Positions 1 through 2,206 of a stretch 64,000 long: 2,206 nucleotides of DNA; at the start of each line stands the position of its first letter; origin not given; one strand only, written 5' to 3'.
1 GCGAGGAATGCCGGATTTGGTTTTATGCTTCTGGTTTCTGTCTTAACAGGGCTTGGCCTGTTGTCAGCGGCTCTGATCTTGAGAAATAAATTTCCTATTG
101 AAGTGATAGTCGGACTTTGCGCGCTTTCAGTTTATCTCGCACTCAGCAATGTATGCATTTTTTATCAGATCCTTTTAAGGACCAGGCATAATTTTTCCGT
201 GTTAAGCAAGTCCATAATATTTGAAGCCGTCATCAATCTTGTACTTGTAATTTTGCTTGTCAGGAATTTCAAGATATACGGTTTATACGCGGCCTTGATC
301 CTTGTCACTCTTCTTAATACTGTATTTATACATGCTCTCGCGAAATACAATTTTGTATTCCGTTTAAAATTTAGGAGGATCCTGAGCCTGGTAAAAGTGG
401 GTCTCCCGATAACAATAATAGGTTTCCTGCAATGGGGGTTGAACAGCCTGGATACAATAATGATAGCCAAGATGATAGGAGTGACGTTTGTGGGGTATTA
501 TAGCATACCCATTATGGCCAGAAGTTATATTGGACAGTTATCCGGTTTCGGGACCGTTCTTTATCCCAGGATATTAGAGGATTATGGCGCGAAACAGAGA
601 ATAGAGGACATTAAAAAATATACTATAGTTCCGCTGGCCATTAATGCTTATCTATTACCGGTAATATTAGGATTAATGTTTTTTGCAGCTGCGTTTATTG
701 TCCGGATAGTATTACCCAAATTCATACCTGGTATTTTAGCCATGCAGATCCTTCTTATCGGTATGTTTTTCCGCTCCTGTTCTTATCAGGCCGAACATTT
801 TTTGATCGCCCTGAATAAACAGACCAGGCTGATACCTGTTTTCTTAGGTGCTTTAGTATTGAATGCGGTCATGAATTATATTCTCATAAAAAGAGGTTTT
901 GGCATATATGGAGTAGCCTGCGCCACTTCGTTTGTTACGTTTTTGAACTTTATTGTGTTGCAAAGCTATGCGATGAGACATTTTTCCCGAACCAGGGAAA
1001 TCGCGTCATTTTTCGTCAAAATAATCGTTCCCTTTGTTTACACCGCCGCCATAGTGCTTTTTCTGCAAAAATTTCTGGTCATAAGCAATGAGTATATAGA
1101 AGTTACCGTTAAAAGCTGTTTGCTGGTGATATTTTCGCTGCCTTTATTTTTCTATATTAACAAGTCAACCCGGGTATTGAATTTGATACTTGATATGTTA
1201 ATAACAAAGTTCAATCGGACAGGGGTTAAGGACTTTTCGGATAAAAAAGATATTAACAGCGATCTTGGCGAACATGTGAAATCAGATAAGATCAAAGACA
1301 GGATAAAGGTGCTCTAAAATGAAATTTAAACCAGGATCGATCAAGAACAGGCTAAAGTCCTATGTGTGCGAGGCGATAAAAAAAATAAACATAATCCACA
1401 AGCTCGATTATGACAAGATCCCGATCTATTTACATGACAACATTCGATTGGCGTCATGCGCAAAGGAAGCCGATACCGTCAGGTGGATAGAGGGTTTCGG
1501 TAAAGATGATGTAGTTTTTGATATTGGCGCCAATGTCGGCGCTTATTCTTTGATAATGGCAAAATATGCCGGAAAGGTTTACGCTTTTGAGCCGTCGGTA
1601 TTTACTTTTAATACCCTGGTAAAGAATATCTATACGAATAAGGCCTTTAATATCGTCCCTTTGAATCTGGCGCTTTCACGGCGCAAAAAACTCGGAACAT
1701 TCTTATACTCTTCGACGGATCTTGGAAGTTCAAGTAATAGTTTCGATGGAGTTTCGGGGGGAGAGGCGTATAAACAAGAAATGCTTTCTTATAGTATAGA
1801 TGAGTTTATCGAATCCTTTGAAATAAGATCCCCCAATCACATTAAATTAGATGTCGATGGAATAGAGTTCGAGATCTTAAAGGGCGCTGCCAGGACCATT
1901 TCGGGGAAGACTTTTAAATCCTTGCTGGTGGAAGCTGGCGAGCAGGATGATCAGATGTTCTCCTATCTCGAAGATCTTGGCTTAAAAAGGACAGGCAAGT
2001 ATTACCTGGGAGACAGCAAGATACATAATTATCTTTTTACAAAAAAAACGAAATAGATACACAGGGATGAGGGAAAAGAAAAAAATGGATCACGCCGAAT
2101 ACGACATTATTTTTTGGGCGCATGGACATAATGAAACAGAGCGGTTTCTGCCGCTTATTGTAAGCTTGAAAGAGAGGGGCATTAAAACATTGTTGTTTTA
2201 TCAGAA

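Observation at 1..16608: Tailoring block dense in radical SAM enzymes and methyltransferases at the head of a giant glycan locus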

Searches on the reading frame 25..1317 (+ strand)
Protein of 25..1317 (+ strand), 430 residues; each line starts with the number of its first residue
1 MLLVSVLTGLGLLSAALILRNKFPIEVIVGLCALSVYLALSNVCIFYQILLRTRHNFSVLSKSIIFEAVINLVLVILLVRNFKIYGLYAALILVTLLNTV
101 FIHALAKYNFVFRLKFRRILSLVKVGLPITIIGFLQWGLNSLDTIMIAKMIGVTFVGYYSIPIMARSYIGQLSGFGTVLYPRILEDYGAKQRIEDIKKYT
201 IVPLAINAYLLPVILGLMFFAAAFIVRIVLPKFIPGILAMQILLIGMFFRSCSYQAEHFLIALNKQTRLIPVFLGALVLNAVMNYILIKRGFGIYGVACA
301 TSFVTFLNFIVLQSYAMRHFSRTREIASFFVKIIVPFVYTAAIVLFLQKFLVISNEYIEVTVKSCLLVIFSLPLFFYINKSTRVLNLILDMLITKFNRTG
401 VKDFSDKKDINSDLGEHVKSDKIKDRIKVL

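Call 3: search_protein_families(library=pfam, proteins=[window:25-1317:+], max_evalue=0.001)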
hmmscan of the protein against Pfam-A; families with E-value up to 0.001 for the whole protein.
window:25-1317:+ (430 aa): 1 family
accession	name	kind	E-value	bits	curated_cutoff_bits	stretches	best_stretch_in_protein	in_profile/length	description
PF13440.11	Polysacc_synt_3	-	7.3e-08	32.4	23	1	3-229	56-283/293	Polysaccharide biosynthesis protein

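Call 6: search_protein_families(library=ncbifam, proteins=[window:25-1317:+], max_evalue=0.0001)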
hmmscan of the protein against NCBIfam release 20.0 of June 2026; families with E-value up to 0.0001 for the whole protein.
window:25-1317:+ (430 aa): 0 families

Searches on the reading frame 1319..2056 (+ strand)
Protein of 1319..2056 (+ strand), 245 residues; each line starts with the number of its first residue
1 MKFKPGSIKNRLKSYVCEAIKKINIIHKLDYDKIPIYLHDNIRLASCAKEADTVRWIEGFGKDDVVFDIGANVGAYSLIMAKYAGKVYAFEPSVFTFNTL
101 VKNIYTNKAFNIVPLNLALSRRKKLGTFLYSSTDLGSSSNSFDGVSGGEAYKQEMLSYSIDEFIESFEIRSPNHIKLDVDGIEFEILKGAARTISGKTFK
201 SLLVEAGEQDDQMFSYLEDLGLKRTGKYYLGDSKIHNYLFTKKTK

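Call 3: search_protein_families(library=pfam, proteins=[window:1319-2056:+], max_evalue=0.001)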
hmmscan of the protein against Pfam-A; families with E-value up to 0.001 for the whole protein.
window:1319-2056:+ (245 aa): 2 families
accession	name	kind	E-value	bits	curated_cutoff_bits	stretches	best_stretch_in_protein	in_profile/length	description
PF05050.19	Methyltransf_21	-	3e-14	53.9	22.7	1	68-221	1-170/173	Methyltransferase FkbM domain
PF02475.24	TRM5-TYW2_MTfase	-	4.6e-05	23.9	28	1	54-114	28-91/164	TRM5/TYW2 methyltransferase domain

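Call 6: search_protein_families(library=ncbifam, proteins=[window:1319-2056:+], max_evalue=0.0001)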
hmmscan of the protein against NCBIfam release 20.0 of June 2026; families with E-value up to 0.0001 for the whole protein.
window:1319-2056:+ (245 aa): 4 families
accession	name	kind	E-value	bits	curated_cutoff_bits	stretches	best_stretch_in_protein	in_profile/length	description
TIGR01444.1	fkbM_fam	subfamily_domain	2e-27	96.4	37.7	1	65-195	1-132/143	FkbM family methyltransferase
NF047730.1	tRNAMtaseTrm5b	equivalog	4e-07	29.5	600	1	52-115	171-234/330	tRNA (guanine(37)-N1)-methyltransferase Trm5b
NF047824.1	tRNAwyosineTaw2Meth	equivalog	1.4e-05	24.9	350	1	61-115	92-148/245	tRNA(Phe) (4-demethylwyosine(37)-C(7)) aminocarboxypropyltransferase Taw2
NF047823.1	tRNAwyosTaw2Pyroc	equivalog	2.7e-05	23.7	550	1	46-109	109-173/277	tRNA(Phe) (4-demethylwyosine(37)-C(7)) aminocarboxypropyltransferase Taw2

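Call 10: find_encoding_contigs(protein=window:1319-2056:+, flank=10000, max_places=6)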
Protein window:1319-2056:+ (245 aa): 3 contigs read that carry it; 2 places shown.
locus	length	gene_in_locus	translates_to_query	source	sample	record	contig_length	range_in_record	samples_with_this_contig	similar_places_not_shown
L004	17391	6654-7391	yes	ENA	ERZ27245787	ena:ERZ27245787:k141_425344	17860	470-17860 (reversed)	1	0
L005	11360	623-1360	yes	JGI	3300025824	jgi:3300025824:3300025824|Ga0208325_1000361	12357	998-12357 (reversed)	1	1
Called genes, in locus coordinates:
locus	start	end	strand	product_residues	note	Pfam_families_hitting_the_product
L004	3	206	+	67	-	?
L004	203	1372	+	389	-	PF02350:Epimerase_2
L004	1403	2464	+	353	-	PF00571:CBS (weak), PF00483:NTP_transferase, PF12804:NTP_transf_3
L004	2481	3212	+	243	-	PF01128:IspD (weak), PF02348:CTP_transf_3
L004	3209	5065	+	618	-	-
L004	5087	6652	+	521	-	PF13440:Polysacc_synt_3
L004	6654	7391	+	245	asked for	PF05050:Methyltransf_21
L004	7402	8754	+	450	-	-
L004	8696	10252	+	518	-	PF02310:B12-binding, PF04055:Radical_SAM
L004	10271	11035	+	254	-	PF02348:CTP_transf_3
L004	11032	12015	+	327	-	PF04055:Radical_SAM, PF13353:Fer4_12 (faint), PF13186:SPASM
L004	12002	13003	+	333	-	PF13489:Methyltransf_23, PF07021:MetW (weak), PF13847:Methyltransf_31, PF08241:Methyltransf_11, PF08242:Methyltransf_12 (weak), PF13649:Methyltransf_25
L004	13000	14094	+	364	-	PF00155:Aminotran_1_2, PF00266:Aminotran_5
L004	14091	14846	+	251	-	PF13489:Methyltransf_23 (weak), PF03141:Methyltransf_29 (weak), PF05401:NodS (weak), PF05175:MTS (weak), PF08241:Methyltransf_11, PF08242:Methyltransf_12, PF13649:Methyltransf_25, PF13847:Methyltransf_31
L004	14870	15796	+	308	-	PF00389:2-Hacid_dh, PF02826:2-Hacid_dh_C, PF00670:AdoHcyase_NAD (weak)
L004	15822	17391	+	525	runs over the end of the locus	PF02310:B12-binding, PF04055:Radical_SAM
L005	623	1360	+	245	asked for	PF05050:Methyltransf_21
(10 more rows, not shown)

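Call 30: search_protein_families(library=pfam, proteins=[L004:3209-5065:+], max_evalue=0.01)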
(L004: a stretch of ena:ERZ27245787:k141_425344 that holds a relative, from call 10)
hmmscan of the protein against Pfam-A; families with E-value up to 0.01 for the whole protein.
L004:3209-5065:+ (618 aa): 1 family
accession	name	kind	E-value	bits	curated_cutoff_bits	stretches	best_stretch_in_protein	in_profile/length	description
PF04464.20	Glyphos_transf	-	3.4e-05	23.4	22.1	1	378-526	142-277/367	CDP-Glycerol:Poly(glycerophosphate) glycerophosphotransferase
